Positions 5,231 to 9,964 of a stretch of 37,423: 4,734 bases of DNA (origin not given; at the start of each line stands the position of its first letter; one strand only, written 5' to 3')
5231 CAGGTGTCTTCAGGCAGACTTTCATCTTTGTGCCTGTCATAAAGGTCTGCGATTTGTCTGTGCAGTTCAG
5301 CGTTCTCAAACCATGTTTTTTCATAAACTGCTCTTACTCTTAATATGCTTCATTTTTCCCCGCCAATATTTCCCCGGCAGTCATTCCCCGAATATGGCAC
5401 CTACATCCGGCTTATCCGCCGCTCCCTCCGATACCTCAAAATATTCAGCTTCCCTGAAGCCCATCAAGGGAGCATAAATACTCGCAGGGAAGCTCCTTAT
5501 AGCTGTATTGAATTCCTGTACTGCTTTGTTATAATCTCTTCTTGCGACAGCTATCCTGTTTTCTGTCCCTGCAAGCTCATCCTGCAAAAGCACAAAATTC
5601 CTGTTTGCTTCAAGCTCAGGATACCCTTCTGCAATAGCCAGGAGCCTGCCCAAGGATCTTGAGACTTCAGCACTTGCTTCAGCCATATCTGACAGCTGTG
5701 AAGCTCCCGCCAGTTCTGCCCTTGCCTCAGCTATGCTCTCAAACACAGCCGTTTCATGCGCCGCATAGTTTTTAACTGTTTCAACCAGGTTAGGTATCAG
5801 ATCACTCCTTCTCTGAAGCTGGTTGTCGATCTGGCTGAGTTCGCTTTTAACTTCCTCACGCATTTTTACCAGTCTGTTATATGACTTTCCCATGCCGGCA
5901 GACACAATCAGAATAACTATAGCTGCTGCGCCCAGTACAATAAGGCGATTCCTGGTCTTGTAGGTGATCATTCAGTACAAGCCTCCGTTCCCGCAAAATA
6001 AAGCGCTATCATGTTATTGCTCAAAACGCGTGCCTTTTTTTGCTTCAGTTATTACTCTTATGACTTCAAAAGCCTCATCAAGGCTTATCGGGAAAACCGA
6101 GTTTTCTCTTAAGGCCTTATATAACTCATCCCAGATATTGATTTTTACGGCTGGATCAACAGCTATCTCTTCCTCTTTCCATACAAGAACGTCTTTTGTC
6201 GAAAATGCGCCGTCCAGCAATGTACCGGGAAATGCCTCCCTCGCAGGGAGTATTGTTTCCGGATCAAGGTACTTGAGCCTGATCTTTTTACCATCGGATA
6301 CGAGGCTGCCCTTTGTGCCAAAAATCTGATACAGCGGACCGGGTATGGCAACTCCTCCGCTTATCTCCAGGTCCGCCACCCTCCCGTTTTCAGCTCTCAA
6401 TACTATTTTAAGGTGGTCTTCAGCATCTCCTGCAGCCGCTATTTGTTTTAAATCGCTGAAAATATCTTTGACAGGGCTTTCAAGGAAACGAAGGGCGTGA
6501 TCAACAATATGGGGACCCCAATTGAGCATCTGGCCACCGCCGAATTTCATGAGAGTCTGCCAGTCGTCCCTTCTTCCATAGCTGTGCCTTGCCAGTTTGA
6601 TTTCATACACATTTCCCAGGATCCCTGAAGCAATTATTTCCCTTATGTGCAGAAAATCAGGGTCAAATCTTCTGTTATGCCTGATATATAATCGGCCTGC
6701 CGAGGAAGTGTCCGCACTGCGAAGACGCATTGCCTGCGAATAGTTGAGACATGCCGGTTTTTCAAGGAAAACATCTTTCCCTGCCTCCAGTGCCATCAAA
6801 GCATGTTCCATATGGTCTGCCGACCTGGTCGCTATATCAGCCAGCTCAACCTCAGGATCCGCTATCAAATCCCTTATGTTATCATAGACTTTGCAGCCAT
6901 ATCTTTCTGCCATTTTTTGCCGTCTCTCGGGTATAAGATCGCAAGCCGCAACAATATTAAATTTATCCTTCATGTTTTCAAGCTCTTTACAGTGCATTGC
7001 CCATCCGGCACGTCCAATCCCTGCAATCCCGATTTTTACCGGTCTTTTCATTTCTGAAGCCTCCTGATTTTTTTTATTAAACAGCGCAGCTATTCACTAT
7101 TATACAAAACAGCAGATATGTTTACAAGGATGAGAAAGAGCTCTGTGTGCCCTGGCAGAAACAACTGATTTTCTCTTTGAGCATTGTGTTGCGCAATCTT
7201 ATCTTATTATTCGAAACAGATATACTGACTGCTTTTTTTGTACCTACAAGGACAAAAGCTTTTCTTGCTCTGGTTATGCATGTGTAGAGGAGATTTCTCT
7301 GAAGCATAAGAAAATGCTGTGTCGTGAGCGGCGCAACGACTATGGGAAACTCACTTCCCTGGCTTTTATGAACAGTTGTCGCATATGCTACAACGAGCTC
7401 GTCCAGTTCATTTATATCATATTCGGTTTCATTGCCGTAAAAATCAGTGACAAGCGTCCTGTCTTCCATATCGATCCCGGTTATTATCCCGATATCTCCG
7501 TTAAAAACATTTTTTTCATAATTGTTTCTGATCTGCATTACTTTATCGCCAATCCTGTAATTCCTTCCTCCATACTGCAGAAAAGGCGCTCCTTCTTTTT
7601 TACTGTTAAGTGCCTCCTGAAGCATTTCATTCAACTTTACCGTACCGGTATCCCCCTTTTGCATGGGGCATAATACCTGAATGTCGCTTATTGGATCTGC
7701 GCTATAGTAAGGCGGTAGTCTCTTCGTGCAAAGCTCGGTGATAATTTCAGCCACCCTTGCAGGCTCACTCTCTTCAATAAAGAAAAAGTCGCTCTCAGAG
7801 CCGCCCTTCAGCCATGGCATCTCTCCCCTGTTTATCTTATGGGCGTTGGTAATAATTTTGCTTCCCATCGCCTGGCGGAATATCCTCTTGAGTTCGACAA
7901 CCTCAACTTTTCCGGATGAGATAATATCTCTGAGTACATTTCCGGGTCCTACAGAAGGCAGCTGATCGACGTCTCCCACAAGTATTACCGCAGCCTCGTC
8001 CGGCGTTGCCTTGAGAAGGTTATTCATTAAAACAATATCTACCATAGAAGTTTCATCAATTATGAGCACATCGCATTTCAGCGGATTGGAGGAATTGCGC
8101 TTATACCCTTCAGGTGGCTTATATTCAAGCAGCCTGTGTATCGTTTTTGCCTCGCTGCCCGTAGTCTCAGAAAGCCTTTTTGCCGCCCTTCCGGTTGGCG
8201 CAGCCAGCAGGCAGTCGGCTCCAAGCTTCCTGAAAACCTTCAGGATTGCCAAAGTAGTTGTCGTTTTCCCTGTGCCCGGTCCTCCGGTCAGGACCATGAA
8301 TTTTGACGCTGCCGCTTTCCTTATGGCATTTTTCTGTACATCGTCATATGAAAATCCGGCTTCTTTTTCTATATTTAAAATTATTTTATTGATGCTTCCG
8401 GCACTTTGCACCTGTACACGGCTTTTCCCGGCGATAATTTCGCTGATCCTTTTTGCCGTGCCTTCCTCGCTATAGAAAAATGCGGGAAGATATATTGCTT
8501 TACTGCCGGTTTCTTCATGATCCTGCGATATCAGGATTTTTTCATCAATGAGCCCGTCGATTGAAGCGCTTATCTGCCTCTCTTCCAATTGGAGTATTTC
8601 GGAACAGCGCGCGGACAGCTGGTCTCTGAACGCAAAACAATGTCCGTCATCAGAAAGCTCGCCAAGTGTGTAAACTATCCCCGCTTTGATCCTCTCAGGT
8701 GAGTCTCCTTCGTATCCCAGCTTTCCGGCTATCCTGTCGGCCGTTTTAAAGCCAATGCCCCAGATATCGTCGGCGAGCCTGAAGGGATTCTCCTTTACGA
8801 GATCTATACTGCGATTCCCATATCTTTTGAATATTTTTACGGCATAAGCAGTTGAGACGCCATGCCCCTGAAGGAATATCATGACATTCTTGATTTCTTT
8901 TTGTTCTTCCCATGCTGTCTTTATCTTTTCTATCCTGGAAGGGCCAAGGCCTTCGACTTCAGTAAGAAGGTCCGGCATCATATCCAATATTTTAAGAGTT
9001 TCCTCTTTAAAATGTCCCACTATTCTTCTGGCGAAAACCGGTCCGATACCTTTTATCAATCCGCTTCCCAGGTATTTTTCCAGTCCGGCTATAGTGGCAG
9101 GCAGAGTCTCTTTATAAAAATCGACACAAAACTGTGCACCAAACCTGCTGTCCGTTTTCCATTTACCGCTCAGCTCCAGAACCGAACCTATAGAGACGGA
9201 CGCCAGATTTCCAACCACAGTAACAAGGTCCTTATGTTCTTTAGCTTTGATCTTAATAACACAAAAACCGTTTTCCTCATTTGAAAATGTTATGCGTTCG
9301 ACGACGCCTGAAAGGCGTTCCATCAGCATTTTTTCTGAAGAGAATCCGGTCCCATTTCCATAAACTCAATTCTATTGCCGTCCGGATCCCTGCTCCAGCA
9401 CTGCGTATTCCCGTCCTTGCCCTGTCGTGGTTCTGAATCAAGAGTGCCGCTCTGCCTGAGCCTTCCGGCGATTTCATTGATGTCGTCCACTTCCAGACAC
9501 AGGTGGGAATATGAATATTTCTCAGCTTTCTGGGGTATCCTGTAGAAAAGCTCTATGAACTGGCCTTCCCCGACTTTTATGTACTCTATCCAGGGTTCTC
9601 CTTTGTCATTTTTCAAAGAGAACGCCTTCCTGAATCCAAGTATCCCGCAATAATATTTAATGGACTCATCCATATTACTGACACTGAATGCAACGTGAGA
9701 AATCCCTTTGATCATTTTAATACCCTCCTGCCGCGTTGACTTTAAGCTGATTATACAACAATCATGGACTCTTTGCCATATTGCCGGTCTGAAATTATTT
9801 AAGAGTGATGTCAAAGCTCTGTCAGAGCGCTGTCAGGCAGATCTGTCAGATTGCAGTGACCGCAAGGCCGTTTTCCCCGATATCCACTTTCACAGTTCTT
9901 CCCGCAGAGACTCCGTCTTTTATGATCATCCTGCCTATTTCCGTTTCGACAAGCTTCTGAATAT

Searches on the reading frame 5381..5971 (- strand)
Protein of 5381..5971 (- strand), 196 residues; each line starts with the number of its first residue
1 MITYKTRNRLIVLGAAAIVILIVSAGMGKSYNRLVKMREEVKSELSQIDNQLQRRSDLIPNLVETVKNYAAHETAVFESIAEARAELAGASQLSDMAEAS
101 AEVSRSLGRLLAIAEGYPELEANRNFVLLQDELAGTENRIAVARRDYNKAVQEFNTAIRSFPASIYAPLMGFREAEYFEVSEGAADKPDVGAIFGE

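Call 34: search_protein_families(library=pfam, proteins=[window:5381-5971:-], max_evalue=0.0001)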
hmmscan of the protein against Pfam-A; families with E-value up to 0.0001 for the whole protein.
window:5381-5971:- (196 aa): 1 family
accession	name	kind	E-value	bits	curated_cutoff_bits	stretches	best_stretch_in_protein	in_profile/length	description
PF04011.17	LemA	-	2.2e-56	190.2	26.2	1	45-190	2-147/149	LemA family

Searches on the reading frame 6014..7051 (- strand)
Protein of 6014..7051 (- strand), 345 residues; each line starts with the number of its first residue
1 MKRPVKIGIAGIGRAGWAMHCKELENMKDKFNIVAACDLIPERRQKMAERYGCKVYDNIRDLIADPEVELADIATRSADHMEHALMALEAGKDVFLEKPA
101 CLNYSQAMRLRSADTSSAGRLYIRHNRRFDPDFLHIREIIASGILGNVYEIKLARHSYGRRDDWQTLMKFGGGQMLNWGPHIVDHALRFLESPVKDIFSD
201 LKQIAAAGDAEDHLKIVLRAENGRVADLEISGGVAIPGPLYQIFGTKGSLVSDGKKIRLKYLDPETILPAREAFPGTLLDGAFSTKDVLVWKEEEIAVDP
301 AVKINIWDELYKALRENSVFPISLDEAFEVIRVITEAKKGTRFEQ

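Call 34: search_protein_families(library=pfam, proteins=[window:6014-7051:-], max_evalue=0.0001)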
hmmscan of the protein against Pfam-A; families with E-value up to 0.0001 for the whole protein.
window:6014-7051:- (345 aa): 3 families
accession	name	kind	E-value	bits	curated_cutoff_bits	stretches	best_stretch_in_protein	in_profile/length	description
PF01408.29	GFO_IDH_MocA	-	2.2e-23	83.7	24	1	5-113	1-108/120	Oxidoreductase family, NAD-binding Rossmann fold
PF22725.1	GFO_IDH_MocA_C3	-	2e-20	73.4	27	1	133-251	1-124/124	GFO/IDH/MocA C-terminal domain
PF02894.22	GFO_IDH_MocA_C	-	8.8e-09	35.9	22.9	1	137-334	1-203/218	Oxidoreductase family, C-terminal alpha/beta domain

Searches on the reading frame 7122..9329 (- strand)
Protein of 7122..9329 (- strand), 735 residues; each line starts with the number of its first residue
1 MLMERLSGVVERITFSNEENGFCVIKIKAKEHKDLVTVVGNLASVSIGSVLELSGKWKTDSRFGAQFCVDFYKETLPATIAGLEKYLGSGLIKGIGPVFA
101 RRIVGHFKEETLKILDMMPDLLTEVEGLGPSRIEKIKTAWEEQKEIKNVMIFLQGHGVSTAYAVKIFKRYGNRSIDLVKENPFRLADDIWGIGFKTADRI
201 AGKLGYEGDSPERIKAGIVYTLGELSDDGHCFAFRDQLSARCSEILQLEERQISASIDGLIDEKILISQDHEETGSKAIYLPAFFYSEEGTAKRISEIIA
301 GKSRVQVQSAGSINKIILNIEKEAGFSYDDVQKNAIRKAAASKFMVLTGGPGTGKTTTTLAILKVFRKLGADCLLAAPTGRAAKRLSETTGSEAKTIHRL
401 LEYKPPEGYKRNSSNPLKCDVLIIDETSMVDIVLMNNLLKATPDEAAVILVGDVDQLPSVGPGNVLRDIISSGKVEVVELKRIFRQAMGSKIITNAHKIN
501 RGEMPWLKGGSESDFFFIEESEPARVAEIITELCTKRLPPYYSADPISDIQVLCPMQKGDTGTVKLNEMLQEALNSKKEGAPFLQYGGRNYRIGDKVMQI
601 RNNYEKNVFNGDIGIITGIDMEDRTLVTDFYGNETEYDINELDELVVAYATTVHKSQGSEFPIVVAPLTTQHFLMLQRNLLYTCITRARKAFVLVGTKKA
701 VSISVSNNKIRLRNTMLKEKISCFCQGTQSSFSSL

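Call 34: search_protein_families(library=pfam, proteins=[window:7122-9329:-], max_evalue=0.0001)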
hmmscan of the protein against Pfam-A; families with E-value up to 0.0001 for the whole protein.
window:7122-9329:- (735 aa): 9 families
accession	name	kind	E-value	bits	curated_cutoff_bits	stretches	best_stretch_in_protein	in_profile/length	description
PF13245.12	AAA_19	-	2.8e-46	157.5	25.1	1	332-462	1-134/134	AAA domain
PF13604.12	AAA_30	-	9.1e-43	146.6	27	1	328-505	2-174/191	AAA domain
PF14490.11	HHH_RecD2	-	1.1e-39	134.6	27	1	142-232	1-92/92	ATP-dependent RecD2 DNA helicase HHH domain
PF23139.1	OB_YrrC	-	4.8e-25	87.7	27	1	3-77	1-76/76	ATP-dependent DNA helicase YrrC, OB-fold domain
PF18335.7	SH3_13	-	8.8e-24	83.5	41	1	566-630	1-65/65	ATP-dependent RecD-like DNA helicase SH3 domain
PF13538.12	UvrD_C_2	-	1.6e-18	66.7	27.4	1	648-695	2-52/52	UvrD-like helicase C-terminal domain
PF01443.25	Viral_helicase1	-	1.4e-12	48.4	21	1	593-695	127-227/228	Viral superfamily 1 RNA helicase core domain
PF13086.12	AAA_11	-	4.6e-10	40.1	27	1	328-386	2-68/257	AAA domain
PF14520.12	HHH_5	-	7.4e-09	36.4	27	0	92-141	7-56/57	Helix-hairpin-helix domain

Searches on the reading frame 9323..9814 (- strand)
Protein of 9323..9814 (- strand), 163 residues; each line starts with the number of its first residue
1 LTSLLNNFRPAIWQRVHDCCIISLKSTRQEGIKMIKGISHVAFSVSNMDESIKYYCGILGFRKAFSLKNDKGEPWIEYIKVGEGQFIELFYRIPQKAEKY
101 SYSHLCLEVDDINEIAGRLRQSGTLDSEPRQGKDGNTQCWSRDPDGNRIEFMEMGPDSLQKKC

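Call 34: search_protein_families(library=pfam, proteins=[window:9323-9814:-], max_evalue=0.0001)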
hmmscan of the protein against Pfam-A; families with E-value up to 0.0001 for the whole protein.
window:9323-9814:- (163 aa): 2 families
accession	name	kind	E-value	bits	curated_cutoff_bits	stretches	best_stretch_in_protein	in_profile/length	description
PF00903.31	Glyoxalase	-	3.2e-16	60.3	20.6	1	37-151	1-121/121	Glyoxalase/Bleomycin resistance protein/Dioxygenase superfamily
PF13669.12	Glyoxalase_4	-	3.2e-07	31.1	27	1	40-137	2-106/109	Glyoxalase/Bleomycin resistance protein/Dioxygenase superfamily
